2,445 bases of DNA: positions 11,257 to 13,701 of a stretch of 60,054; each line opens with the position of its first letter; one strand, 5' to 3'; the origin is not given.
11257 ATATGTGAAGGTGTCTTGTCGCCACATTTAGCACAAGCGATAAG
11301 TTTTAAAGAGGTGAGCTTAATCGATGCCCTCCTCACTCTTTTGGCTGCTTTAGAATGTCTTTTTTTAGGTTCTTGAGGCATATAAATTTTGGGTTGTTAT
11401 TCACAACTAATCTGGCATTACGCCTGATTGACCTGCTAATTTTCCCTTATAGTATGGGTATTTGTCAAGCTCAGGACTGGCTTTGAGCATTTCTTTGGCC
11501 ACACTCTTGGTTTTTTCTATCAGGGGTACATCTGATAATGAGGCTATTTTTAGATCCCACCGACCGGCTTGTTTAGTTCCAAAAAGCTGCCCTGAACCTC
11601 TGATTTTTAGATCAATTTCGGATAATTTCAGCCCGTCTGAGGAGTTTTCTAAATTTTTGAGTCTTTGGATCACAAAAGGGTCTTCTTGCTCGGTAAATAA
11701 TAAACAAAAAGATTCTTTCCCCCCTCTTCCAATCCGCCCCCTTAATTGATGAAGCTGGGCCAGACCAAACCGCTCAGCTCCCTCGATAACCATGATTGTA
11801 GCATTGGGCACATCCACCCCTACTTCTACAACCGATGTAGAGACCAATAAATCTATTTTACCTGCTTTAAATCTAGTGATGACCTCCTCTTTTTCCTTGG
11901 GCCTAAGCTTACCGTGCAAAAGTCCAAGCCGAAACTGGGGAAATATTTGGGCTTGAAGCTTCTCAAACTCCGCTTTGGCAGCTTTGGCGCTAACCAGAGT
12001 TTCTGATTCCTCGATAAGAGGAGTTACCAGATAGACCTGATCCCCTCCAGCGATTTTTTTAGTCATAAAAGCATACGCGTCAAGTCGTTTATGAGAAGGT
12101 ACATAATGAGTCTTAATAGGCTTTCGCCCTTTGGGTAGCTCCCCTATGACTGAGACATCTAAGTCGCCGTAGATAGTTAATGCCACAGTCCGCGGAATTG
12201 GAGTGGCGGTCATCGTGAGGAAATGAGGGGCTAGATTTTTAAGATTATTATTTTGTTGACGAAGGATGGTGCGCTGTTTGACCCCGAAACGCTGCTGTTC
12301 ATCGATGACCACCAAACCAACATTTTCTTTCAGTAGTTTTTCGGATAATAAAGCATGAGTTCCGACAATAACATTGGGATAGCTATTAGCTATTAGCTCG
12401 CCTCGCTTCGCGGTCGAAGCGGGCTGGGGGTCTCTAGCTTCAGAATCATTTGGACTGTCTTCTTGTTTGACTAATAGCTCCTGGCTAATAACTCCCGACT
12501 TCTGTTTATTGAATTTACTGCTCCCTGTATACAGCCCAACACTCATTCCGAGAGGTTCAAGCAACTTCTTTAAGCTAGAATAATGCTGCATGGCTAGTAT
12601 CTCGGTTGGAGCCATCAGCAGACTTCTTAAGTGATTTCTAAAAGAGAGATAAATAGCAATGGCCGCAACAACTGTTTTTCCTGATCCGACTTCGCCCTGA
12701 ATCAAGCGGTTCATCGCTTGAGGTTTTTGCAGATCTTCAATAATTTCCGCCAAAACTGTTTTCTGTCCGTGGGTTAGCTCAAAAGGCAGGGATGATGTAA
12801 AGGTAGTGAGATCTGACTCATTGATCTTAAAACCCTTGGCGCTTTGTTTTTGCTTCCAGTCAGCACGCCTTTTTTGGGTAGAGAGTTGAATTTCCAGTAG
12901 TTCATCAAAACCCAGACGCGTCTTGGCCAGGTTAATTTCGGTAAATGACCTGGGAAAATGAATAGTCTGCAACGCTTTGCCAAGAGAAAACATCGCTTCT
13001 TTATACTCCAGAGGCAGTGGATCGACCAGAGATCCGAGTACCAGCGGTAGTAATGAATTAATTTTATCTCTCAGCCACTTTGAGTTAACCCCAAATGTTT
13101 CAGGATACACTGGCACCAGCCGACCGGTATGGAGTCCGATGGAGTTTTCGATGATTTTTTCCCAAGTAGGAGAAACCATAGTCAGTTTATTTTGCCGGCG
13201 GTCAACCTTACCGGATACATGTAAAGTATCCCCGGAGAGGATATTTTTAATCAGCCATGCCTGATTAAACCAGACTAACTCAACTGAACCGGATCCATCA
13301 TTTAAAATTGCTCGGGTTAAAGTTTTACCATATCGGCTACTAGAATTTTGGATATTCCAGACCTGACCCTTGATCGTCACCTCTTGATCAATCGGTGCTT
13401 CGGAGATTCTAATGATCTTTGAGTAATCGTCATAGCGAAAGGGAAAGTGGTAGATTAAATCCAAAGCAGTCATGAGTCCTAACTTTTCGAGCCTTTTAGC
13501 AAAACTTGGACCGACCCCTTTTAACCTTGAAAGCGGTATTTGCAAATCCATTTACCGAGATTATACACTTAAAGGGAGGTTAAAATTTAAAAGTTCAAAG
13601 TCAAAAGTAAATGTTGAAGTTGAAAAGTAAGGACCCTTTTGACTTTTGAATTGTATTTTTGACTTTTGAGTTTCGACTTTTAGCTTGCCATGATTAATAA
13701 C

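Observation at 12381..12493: Selfish-looking palindromic element inserted in frame in recG, with a 32-nt core identical to a copy in murE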

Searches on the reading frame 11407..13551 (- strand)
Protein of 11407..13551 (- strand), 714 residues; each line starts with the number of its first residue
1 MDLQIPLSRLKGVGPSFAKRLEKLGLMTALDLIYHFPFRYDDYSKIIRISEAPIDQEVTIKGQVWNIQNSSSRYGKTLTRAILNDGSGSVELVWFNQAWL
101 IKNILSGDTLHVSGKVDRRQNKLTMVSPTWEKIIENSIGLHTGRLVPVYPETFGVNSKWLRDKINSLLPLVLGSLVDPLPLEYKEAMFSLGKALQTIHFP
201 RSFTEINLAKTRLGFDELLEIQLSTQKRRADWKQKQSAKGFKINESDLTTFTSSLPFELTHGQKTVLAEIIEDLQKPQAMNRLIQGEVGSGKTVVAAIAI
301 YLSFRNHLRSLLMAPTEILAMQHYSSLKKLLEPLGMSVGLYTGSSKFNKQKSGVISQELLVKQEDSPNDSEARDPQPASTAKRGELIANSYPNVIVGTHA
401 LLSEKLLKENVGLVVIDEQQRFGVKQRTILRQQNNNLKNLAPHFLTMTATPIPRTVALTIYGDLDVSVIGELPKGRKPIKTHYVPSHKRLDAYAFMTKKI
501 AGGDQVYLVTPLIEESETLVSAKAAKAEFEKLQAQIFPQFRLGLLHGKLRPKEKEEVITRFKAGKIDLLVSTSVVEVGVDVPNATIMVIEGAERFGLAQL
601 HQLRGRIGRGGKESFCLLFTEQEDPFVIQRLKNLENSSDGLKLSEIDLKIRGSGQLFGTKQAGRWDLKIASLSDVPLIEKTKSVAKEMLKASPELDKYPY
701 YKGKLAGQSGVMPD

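Call 12: search_protein_families(library=pfam, proteins=[window:11407-13551:-])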
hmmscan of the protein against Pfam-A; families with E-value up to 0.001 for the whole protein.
window:11407-13551:- (714 aa): 7 families
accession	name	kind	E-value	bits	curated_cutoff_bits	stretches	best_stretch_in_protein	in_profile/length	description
PF17191.10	RecG_wedge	-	1.2e-24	87.2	23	1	10-169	5-160/162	RecG wedge domain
PF00270.35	DEAD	-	1.1e-21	77.8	26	1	263-456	4-164/167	DEAD/DEAH box helicase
PF00271.37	Helicase_C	-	1.8e-18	67.2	23.5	1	524-611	30-110/110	Helicase conserved C-terminal domain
PF01336.31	tRNA_anti-codon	-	5.3e-13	49.1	27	1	58-132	1-74/75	OB-fold nucleic acid binding domain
PF04851.21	ResIII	-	1.7e-11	44.7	22.5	1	257-451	2-162/164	Type III restriction enzyme, res subunit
PF19833.4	RecG_dom3_C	-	4.5e-09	36.7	26.8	1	638-698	2-64/87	ATP-dependent DNA helicase RecG, domain 3, C-terminal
PF22590.2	Cas3-like_C_2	-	0.0007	20.3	27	0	525-610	15-104/106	CRISPR-associated nuclease/helicase Cas3, C-terminal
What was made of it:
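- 11407..13551 (-): Host gene recG (714 aa). Pfam RecG_wedge, DEAD, Helicase_C and RecG_dom3_C (call 12).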

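Call 15: find_encoding_contigs(protein=window:11407-13551:-, flank=10000, max_places=6)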
Protein window:11407-13551:- (714 aa): 21 contigs read that carry it; 6 places shown.
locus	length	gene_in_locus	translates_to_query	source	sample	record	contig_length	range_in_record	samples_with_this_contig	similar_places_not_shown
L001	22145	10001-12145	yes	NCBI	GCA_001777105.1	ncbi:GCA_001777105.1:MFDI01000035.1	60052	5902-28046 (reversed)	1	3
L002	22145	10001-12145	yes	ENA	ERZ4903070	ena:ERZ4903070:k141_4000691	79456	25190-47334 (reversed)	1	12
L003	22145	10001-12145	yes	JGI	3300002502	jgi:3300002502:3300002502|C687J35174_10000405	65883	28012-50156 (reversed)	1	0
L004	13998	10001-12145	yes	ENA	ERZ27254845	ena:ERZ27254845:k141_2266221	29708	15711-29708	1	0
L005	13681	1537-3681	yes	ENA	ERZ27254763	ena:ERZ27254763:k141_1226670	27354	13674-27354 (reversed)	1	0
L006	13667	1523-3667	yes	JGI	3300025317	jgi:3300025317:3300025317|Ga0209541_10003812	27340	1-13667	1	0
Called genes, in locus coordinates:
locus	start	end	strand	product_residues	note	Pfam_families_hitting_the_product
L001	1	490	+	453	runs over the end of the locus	PF21799:MurD-like_N (weak), PF08245:Mur_ligase_M, PF02875:Mur_ligase_C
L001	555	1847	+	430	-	PF08245:Mur_ligase_M, PF02875:Mur_ligase_C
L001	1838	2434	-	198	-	-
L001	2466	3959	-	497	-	PF02874:ATP-synt_ab_N, PF00006:ATP-synt_ab, PF00306:ATP-synt_ab_C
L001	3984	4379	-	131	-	PF00213:OSCP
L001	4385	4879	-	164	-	PF00430:ATP-synt_B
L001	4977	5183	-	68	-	PF00137:ATP-synt_C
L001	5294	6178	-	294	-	PF00119:ATP-synt_A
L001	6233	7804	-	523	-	-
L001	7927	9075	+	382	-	PF00579:tRNA-synt_1b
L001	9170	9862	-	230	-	-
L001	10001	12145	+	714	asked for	PF17191:RecG_wedge, PF01336:tRNA_anti-codon, PF00270:DEAD, PF04851:ResIII, PF00271:Helicase_C, PF19833:RecG_dom3_C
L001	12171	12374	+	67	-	PF01783:Ribosomal_L32p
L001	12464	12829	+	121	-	PF01029:NusB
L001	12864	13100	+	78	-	PF00550:PP-binding (weak)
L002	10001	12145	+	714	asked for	PF17191:RecG_wedge, PF01336:tRNA_anti-codon, PF00270:DEAD, PF04851:ResIII, PF00271:Helicase_C, PF19833:RecG_dom3_C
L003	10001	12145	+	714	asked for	PF17191:RecG_wedge, PF01336:tRNA_anti-codon, PF00270:DEAD, PF04851:ResIII, PF00271:Helicase_C, PF19833:RecG_dom3_C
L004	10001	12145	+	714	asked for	PF17191:RecG_wedge, PF01336:tRNA_anti-codon, PF00270:DEAD, PF04851:ResIII, PF00271:Helicase_C, PF19833:RecG_dom3_C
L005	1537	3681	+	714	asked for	PF17191:RecG_wedge, PF01336:tRNA_anti-codon, PF00270:DEAD, PF04851:ResIII, PF00271:Helicase_C, PF19833:RecG_dom3_C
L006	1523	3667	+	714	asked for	PF17191:RecG_wedge, PF01336:tRNA_anti-codon, PF00270:DEAD, PF04851:ResIII, PF00271:Helicase_C, PF19833:RecG_dom3_C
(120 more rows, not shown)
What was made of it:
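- Checked: The identical RecG protein, insert included, is encoded on 21 contigs from NCBI, ENA and JGI assemblies (call 15).
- The recG insert is present on 21 independently assembled contigs (call 15).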

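Call 36: find_homologous_proteins(query=window:11407-13551:-, max_evalue=1e-50)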
Query window:11407-13551:- (714 aa): 8000 proteins with E <= 1e-50 among 8000 candidates; the best 120 are listed.
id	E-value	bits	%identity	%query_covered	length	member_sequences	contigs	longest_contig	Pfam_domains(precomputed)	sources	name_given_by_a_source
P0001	0.0e+0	1342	100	85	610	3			PF00270.36,PF17191.11,PF00271.38,PF01336.32,PF04851.22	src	-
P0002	1.3e-290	984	63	100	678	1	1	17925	PF00270.36,PF17191.11,PF00271.38,PF01336.32,PF19833.5,PF04851.22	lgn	-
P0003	2.0e-286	970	64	100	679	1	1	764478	PF00270.36,PF17191.11,PF00271.38,PF01336.32,PF22590.3,PF19833.5,PF04851.22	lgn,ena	-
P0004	2.7e-267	907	59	100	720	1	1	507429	PF00270.36,PF17191.11,PF00271.38,PF01336.32,PF22590.3,PF19833.5,PF04851.22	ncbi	-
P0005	2.8e-267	907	59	100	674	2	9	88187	PF00270.36,PF17191.11,PF00271.38,PF01336.32,PF19833.5,PF04851.22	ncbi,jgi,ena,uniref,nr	ncbi:MAG: ATP-dependent DNA helicase RecG [Candidatus Daviesbacteria bacterium GW2011_GWA2_38_24]|un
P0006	1.3e-266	905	60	99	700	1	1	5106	PF00270.36,PF17191.11,PF00271.38,PF01336.32,PF19833.5,PF04851.22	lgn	-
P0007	1.5e-266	904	59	100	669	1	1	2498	PF00270.36,PF17191.11,PF00271.38,PF01336.32,PF22590.3,PF19833.5,PF04851.22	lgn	-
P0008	2.3e-264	897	57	100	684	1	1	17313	PF00270.36,PF17191.11,PF00271.38,PF01336.32,PF22590.3,PF19833.5,PF04851.22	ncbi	ncbi:MAG: ATP-dependent DNA helicase RecG [Candidatus Daviesbacteria bacterium]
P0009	4.0e-263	893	58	100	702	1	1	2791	PF07517.21,PF00270.36,PF17191.11,PF00271.38,PF01336.32,PF22590.3,PF19833.5,PF04851.22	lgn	-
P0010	1.7e-262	891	58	100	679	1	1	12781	PF00270.36,PF17191.11,PF00271.38,PF01336.32,PF19833.5,PF04851.22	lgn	-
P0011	4.7e-262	890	57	100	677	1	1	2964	PF00270.36,PF17191.11,PF00271.38,PF01336.32,PF22590.3,PF19833.5,PF04851.22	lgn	-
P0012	5.4e-262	889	58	100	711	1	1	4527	PF00270.36,PF17191.11,PF00271.38,PF01336.32,PF22590.3,PF19833.5,PF04851.22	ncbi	-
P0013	8.1e-262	889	59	100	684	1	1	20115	PF00270.36,PF17191.11,PF00271.38,PF01336.32,PF22590.3,PF19833.5,PF04851.22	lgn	-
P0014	1.7e-261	888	58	100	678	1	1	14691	PF00270.36,PF17191.11,PF00271.38,PF01336.32,PF22590.3,PF19833.5,PF04851.22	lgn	-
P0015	1.8e-261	888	58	100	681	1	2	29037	PF00270.36,PF17191.11,PF00271.38,PF01336.32,PF22590.3,PF19833.5,PF04851.22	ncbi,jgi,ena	-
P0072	5.4e-250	850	57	100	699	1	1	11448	PF00270.36,PF17191.11,PF00271.38,PF01336.32,PF22590.3,PF19833.5,PF04851.22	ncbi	-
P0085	7.7e-249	846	57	100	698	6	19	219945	PF00270.36,PF17191.11,PF00271.38,PF01336.32,PF22590.3,PF19833.5,PF04851.22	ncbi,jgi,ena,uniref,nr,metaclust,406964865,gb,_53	ncbi:MAG: hypothetical protein ACD_30C00112G0053 [uncultured bacterium]|uniref:ATP-dependent DNA hel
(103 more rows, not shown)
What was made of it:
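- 11407..13551 (-): Closest named homologues are Candidatus Daviesbacteria RecG (call 36).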

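Call 38: search_solved_structures(query=window:11407-13551:-, show_alignments=1, max_evalue=1e-20)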
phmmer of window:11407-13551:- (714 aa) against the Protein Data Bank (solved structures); distinct sequences matched with E-value up to 1e-20: 10.
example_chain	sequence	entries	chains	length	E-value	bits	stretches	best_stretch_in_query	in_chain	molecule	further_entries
1gm5_A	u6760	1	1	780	7.3e-137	461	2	386-687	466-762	RECG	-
9wm0_A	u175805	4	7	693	2.8e-125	422.7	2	384-694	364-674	ATP-dependent DNA helicase RecG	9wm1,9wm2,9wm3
6x26_A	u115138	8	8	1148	2.5e-59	204.7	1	388-667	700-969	Transcription-repair-coupling factor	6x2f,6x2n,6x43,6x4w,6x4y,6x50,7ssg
2eyq_A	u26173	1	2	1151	2.5e-59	204.7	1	388-667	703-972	Transcription-repair coupling factor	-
9n07_A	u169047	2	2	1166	2.6e-59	204.7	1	388-667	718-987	Transcription-repair-coupling factor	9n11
6xeo_A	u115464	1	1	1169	2.6e-59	204.7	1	388-667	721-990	Transcription-repair-coupling factor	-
13jq_A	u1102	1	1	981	8.4e-54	186.5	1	387-665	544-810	Transcription-repair-coupling factor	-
6m6a_M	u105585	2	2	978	9.8e-54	186.2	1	387-665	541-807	Transcription-repair-coupling factor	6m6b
6ac6_A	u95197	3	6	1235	2.2e-46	162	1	377-664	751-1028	Mycobacterium smegmatis Mfd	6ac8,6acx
6aca_A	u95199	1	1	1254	1.8e-45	159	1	387-664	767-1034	Mycobacterium tuberculosis Mfd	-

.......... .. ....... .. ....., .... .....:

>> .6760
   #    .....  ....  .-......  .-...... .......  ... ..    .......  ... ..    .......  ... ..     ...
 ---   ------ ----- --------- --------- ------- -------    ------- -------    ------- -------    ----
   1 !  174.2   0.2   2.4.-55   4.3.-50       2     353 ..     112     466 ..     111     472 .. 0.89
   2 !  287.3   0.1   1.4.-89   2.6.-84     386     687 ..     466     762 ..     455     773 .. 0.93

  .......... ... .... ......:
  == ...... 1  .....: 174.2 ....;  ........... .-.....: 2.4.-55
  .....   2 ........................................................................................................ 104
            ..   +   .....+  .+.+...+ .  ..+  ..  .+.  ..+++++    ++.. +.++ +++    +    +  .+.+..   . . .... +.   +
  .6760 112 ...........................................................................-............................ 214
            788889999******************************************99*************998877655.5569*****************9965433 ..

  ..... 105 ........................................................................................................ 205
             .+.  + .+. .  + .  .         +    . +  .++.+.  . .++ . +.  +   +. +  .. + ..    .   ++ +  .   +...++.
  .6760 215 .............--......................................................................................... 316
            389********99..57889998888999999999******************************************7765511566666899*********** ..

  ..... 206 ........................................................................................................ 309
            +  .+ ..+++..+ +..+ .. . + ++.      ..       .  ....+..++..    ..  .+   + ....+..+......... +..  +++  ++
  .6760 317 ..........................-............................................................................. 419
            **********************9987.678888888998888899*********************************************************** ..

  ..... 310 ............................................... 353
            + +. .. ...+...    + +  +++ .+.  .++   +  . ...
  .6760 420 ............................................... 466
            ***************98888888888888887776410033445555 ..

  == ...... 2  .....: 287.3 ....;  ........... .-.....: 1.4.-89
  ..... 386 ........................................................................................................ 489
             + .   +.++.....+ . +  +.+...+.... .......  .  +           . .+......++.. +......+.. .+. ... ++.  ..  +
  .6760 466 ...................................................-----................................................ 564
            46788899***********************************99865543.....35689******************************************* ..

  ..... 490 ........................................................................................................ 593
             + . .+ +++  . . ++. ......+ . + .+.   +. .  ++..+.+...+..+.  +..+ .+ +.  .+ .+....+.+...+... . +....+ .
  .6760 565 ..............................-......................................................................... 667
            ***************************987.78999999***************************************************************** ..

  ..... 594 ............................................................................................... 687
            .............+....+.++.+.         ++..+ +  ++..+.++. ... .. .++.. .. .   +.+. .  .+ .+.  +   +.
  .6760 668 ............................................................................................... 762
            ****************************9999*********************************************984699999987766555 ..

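Call 63: find_encoding_contigs(protein=P0072, flank=200, max_places=1)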
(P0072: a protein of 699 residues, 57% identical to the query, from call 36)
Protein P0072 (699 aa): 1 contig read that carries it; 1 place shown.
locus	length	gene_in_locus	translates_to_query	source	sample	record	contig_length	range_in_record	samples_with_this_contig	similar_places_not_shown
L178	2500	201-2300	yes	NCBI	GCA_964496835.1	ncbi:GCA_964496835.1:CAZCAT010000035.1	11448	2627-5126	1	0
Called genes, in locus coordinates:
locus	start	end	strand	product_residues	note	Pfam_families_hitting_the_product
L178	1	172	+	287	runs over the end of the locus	-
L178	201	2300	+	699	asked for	PF17191:RecG_wedge, PF01336:tRNA_anti-codon, PF00270:DEAD, PF04851:ResIII, PF00271:Helicase_C, PF22590:Cas3-like_C_2 (weak), PF19833:RecG_dom3_C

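Call 64: find_encoding_contigs(protein=P0085, flank=200, max_places=1)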
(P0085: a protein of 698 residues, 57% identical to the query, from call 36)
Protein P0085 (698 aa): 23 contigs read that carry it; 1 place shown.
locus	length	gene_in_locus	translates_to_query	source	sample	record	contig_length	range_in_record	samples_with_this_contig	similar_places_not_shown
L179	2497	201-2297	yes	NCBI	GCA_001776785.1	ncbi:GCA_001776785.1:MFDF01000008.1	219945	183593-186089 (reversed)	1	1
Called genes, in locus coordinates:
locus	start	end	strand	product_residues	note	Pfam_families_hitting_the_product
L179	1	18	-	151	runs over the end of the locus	-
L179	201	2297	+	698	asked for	PF17191:RecG_wedge, PF01336:tRNA_anti-codon, PF00270:DEAD, PF04851:ResIII, PF00271:Helicase_C, PF22590:Cas3-like_C_2 (weak), PF19833:RecG_dom3_C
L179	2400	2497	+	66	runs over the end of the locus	PF01783:Ribosomal_L32p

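Call 77: predict_structure(alignment_id=A2)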
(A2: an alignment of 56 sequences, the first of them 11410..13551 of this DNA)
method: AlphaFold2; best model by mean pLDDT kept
length: 714 residues; sequences in the alignment: 56
mean_pLDDT: 75.9   pTM: 0.59
mean pLDDT of the five models: 75.9, 75.4, 74.7, 72.8, 69.6
residues with pLDDT >= 90: 110; 70-90: 426; 50-70: 91; < 50: 87
segments of 3 or more residues with pLDDT < 50: 39-44, 135-139, 141-148, 348-374, 376-389, 459-461, 513-518, 652-664, 709-711
pLDDT, mean of each block of 10 residues (from residue 1): 82 83 83 71 62 81 90 83 91 85 84 83 85 56 47 65 84 83 86 85 80 88 78 68 88 87 90 87 82 91 91 84 89 90 67 31 31 37 35 87 79 81 69 63 83 55 70 81 91 92 89 50 71 86 81 83 89 64 87 78 80 89 83 80 65 40 55 74 89 87 70 48
secondary structure, 60 per line:
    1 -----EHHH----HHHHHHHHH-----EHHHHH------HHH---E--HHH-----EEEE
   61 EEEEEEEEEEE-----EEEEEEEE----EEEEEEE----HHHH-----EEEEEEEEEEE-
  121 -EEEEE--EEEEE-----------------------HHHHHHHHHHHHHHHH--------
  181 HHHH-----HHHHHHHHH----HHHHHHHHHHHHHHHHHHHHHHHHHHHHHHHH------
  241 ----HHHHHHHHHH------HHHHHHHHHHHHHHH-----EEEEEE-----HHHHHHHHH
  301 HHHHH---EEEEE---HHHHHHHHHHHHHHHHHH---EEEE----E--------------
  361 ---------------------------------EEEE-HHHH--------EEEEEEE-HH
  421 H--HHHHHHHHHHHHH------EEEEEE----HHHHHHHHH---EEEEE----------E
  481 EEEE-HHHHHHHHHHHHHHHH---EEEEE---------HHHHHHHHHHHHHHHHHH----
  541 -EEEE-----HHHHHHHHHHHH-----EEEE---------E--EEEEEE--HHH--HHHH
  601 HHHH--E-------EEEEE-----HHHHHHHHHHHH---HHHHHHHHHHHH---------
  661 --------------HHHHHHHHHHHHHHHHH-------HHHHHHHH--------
elements in order (helices of 4 or more, strands of 3 or more residues): H14-22 H29-33 E57-71 E77-84 E89-95 H100-103 E109-119 E122-126 E129-133 H157-172 H181-184 H190-198 H203-234 H245-254 H261-275 E281-286 H292-305 E309-313 H317-334 E338-341 E394-397 H399-402 E411-417 H424-436 E443-448 H453-461 E465-469 E480-484 H486-501 E505-509 H519-536 E542-545 H551-562 E568-571 E584-589 H597-604 E615-619 H625-636 H640-651 H675-691 H699-706
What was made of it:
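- The RecG insert is modelled as a disordered loop, pLDDT 31-37 (call 77).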
